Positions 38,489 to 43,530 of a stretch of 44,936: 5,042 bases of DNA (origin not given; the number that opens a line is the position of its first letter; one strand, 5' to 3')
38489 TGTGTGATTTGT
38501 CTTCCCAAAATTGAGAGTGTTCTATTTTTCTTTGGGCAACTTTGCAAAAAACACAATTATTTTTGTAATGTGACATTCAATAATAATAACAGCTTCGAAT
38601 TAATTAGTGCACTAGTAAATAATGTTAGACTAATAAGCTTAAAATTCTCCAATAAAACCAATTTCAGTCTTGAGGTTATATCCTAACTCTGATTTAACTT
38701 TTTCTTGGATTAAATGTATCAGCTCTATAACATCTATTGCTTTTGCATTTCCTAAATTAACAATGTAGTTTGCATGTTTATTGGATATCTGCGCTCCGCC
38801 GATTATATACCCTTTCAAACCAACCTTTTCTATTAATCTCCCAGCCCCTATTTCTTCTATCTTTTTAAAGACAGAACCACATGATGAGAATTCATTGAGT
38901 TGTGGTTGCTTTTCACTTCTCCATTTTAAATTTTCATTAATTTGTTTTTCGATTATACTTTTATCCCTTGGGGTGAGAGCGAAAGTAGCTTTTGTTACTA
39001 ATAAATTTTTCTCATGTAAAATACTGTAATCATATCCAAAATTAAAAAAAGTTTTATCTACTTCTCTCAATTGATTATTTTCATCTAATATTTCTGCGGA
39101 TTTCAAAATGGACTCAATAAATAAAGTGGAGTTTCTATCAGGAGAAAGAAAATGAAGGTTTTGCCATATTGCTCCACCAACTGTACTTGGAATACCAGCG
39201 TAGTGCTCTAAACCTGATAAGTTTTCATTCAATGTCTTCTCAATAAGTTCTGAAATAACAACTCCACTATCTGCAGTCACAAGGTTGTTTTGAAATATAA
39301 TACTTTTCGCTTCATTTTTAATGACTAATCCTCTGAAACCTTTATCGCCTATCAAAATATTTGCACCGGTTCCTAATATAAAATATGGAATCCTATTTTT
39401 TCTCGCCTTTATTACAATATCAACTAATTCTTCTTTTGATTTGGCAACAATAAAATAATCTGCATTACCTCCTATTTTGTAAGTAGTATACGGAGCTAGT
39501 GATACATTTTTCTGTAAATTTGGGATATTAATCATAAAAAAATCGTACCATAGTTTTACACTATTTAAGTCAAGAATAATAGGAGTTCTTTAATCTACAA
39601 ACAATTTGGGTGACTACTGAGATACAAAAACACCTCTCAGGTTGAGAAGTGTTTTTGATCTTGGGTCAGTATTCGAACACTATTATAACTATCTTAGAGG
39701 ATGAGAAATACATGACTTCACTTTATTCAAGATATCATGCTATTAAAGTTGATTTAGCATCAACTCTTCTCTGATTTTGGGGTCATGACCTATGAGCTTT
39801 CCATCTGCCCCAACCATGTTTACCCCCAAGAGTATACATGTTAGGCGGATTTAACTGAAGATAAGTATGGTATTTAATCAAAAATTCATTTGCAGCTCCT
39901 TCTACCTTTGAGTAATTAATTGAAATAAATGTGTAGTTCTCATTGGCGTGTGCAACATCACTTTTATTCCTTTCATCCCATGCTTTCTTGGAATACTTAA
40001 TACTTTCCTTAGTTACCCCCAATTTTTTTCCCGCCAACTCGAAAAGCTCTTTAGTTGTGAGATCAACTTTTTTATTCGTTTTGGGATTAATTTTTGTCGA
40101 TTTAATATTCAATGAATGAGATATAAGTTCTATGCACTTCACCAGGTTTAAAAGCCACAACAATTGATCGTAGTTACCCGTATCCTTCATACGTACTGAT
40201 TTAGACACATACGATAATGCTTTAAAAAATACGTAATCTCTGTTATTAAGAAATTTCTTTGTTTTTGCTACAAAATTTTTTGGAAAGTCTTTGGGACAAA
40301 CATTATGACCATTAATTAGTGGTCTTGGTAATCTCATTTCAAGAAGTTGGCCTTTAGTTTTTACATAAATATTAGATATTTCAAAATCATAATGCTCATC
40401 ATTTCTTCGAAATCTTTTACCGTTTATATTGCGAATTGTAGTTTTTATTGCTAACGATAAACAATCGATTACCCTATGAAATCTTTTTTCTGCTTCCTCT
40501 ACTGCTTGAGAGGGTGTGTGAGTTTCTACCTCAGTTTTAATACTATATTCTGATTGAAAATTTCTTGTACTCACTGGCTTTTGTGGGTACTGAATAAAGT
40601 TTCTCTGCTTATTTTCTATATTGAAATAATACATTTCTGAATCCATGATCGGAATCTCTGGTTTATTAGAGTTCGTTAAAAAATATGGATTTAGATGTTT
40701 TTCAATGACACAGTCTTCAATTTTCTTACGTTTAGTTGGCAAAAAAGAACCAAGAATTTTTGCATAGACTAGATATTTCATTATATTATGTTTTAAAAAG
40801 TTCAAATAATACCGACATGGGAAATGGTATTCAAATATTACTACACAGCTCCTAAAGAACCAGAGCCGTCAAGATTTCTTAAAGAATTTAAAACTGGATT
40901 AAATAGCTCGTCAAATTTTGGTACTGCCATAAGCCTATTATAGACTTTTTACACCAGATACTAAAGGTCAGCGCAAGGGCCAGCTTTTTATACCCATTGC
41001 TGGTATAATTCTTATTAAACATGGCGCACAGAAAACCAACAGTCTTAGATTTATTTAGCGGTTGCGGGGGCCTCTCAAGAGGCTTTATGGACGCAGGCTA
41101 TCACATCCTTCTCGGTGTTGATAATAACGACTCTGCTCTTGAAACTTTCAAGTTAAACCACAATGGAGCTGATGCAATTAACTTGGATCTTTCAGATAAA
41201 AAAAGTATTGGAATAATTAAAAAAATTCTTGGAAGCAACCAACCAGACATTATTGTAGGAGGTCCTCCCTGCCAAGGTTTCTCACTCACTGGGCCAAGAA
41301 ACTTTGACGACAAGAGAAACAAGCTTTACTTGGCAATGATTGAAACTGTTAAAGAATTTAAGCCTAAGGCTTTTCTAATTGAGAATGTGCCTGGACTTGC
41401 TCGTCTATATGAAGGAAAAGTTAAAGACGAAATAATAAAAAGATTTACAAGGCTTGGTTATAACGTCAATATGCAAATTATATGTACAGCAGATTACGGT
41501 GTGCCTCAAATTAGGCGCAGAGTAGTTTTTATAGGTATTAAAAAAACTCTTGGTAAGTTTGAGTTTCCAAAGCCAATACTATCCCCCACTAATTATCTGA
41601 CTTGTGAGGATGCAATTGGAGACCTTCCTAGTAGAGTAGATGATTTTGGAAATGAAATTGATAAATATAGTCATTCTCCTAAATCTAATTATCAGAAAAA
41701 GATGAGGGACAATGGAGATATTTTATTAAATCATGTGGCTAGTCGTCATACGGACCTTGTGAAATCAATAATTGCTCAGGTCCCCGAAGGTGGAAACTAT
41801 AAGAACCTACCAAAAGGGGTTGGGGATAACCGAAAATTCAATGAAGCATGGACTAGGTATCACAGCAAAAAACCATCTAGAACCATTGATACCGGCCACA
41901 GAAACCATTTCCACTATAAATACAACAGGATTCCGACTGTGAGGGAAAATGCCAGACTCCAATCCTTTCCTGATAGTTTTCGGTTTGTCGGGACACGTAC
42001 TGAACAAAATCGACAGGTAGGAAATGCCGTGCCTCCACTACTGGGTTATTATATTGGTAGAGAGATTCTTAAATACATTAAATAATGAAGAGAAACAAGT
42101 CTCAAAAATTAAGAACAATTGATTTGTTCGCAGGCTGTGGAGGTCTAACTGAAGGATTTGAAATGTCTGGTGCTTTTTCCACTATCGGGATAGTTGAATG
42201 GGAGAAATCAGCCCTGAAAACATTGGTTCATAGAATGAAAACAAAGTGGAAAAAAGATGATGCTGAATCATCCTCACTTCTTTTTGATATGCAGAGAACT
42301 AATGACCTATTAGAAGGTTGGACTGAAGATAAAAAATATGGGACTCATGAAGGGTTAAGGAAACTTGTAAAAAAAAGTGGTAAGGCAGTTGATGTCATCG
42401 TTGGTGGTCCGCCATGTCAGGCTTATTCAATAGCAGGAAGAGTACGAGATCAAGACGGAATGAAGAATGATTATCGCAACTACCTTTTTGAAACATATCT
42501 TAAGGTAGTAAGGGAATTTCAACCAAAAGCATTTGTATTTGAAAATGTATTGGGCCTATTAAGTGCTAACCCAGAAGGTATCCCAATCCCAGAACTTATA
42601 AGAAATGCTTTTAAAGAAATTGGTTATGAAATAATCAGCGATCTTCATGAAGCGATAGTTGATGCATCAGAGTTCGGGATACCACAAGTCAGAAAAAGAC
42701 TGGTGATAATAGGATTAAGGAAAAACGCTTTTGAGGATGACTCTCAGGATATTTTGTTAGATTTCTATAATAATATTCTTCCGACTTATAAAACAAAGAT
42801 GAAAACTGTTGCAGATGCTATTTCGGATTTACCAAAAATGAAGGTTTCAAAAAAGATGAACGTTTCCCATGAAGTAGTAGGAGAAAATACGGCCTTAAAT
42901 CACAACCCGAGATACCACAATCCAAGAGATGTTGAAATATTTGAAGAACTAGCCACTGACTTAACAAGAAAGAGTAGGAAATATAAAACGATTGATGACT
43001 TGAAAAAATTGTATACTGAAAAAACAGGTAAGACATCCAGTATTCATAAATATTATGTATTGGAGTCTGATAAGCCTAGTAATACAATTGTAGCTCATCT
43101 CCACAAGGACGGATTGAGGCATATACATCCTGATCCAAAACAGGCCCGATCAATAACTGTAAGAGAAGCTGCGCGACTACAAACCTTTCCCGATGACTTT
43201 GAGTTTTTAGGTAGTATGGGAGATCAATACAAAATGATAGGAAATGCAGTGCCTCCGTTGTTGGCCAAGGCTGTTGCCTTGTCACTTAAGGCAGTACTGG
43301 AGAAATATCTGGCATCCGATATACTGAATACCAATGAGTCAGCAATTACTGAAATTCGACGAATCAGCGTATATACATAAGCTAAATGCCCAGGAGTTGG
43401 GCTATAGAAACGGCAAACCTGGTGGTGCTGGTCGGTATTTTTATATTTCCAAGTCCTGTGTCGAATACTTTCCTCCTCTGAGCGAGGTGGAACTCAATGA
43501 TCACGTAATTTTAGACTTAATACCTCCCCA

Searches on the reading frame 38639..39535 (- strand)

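Call 72: search_protein_families(library=pfam, proteins=[window:38639-39535:-], max_evalue=0.0001)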
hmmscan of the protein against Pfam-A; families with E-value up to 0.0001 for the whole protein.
window:38639-39535:- (298 aa): 2 families
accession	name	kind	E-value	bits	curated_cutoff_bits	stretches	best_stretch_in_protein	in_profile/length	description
PF02873.21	MurB_C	-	6.2e-29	100.5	27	1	195-295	2-99/99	UDP-N-acetylenolpyruvoylglucosamine reductase, C-terminal domain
PF01565.28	FAD_binding_4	-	2.9e-15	56.6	26.4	1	26-129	2-110/139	FAD binding domain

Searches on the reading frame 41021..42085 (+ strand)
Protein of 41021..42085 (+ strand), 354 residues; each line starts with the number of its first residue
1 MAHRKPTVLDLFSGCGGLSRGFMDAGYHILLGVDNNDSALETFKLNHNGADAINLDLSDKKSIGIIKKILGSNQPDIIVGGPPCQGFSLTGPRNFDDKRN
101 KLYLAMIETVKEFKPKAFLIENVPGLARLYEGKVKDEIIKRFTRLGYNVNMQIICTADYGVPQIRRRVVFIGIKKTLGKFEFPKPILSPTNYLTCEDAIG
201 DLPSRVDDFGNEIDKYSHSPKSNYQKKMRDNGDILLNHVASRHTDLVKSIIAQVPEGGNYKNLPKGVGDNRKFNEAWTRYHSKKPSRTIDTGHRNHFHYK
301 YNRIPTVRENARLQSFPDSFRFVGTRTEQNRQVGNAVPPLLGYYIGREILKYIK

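Call 72: search_protein_families(library=pfam, proteins=[window:41021-42085:+], max_evalue=0.0001)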
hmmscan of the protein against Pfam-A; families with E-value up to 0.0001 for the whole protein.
window:41021-42085:+ (354 aa): 2 families
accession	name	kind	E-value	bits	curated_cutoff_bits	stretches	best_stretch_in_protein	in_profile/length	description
PF00145.23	DNA_methylase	-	8.5e-70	236.2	22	1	7-351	2-324/324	C-5 cytosine-specific DNA methylase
PF09445.16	Methyltransf_15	-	9.1e-05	22.5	22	0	7-108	3-105/165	RNA cap guanine-N2 methyltransferase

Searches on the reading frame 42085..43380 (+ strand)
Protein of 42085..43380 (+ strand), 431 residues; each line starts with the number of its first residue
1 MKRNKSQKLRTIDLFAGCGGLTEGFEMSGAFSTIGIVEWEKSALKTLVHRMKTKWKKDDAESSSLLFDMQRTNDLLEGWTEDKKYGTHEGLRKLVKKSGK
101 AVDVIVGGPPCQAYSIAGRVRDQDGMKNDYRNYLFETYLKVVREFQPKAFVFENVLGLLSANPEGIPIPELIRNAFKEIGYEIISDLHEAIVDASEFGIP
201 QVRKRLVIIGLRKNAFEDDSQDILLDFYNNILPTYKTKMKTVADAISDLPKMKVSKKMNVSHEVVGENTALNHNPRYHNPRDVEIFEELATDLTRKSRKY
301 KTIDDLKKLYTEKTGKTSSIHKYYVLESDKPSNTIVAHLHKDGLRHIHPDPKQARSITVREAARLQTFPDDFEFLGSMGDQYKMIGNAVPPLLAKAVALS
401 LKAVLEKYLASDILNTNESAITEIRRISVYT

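Call 72: search_protein_families(library=pfam, proteins=[window:42085-43380:+], max_evalue=0.0001)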
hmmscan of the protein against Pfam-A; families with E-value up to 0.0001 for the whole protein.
window:42085-43380:+ (431 aa): 1 family
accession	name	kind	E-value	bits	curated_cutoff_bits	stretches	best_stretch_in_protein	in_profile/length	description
PF00145.23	DNA_methylase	-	5e-63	213.9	22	2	98-402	57-323/324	C-5 cytosine-specific DNA methylase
